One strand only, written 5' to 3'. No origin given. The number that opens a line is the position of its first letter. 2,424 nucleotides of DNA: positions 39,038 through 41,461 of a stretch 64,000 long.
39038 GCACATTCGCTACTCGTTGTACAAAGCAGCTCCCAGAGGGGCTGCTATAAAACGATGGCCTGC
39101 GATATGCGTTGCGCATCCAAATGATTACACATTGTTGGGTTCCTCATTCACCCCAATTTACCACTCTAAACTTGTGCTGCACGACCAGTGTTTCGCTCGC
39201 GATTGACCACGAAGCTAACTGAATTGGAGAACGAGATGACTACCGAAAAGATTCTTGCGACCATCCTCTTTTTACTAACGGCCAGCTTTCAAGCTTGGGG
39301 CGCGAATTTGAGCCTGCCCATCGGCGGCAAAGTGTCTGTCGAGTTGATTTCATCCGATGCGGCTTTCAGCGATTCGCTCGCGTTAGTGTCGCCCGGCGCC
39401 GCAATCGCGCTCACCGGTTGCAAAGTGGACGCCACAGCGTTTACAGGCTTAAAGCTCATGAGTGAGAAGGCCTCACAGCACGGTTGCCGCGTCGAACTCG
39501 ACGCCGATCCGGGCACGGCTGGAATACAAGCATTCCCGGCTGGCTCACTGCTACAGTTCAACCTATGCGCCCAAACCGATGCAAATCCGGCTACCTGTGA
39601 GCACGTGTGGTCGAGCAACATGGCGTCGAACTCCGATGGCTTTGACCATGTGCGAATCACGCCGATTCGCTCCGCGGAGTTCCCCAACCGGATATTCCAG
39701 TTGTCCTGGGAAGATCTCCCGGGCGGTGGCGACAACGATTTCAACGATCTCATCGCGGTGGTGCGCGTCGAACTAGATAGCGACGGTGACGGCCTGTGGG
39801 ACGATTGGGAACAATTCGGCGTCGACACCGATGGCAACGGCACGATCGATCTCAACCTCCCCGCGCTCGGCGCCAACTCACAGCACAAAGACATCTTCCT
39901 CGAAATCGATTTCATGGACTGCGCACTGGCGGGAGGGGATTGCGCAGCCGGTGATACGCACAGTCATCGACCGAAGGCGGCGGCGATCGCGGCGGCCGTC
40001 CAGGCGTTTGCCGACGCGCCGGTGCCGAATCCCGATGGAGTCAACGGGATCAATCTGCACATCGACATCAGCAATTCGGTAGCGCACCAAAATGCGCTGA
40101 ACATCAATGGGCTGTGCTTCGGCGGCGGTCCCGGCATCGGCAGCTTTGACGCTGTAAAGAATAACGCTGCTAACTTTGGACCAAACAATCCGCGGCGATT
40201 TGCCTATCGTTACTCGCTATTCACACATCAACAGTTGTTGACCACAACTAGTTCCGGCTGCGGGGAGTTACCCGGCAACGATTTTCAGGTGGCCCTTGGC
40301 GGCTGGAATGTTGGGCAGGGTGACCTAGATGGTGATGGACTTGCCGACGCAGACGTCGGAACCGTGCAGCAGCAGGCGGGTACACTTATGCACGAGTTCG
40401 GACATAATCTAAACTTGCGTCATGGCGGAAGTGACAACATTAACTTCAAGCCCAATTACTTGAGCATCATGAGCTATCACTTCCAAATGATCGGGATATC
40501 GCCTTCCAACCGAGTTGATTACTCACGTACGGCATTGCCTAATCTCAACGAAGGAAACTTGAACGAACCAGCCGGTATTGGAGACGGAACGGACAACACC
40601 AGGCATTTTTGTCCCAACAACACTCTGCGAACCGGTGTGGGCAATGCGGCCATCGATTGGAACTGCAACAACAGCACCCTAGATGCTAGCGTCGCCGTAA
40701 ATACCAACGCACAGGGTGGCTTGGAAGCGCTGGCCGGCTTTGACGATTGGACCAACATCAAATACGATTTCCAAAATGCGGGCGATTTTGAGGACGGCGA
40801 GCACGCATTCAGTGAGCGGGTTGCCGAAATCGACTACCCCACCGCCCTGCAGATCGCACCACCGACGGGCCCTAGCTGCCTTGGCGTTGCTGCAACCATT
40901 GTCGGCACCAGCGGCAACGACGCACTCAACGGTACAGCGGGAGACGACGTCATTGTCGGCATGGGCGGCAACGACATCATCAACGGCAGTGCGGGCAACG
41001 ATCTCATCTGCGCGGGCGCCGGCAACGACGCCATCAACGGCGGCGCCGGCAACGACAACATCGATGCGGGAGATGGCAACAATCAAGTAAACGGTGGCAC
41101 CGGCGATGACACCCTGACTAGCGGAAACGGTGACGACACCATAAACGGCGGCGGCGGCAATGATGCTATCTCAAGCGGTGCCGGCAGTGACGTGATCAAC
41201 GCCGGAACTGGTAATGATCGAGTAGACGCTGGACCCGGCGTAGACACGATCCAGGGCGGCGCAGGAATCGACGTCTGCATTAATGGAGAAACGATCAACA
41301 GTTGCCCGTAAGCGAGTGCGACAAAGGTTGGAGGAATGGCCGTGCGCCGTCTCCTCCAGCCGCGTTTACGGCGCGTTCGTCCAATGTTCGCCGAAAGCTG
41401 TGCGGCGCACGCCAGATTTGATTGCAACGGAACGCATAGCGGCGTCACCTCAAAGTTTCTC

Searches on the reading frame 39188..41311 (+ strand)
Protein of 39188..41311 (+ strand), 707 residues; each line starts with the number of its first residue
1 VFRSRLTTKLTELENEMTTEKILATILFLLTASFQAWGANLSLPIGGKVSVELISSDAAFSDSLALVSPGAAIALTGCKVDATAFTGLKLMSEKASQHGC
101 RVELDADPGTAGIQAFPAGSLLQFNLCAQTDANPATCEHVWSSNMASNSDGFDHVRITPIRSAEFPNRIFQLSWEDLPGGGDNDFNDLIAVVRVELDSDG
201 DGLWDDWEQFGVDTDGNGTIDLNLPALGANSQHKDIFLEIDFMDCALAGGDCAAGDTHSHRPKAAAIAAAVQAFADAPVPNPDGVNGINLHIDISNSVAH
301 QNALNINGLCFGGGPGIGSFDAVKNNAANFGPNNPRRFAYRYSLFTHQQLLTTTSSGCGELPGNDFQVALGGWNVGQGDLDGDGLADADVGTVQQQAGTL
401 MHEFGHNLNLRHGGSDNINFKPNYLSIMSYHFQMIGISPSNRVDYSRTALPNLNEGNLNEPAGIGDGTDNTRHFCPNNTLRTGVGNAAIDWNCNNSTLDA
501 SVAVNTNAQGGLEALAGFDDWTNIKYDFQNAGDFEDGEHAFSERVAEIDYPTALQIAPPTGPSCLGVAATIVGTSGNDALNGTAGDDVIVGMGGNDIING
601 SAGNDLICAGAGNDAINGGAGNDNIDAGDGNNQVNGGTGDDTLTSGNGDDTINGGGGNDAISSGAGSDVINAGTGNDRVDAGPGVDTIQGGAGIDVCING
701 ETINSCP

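Call 39: search_protein_families(library=pfam, proteins=[window:39188-41311:+], max_evalue=0.00001)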
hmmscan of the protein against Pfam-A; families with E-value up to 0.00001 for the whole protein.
window:39188-41311:+ (707 aa): 2 families
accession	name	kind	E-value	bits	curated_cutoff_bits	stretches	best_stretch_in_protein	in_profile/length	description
PF00353.25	HemolysinCabind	-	1.4e-30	105.2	23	6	573-607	2-36/36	RTX calcium-binding nonapeptide repeat (4 copies)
PF13448.11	DUF4114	-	1.9e-08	35.6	27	1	116-193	1-83/85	Domain of unknown function (DUF4114)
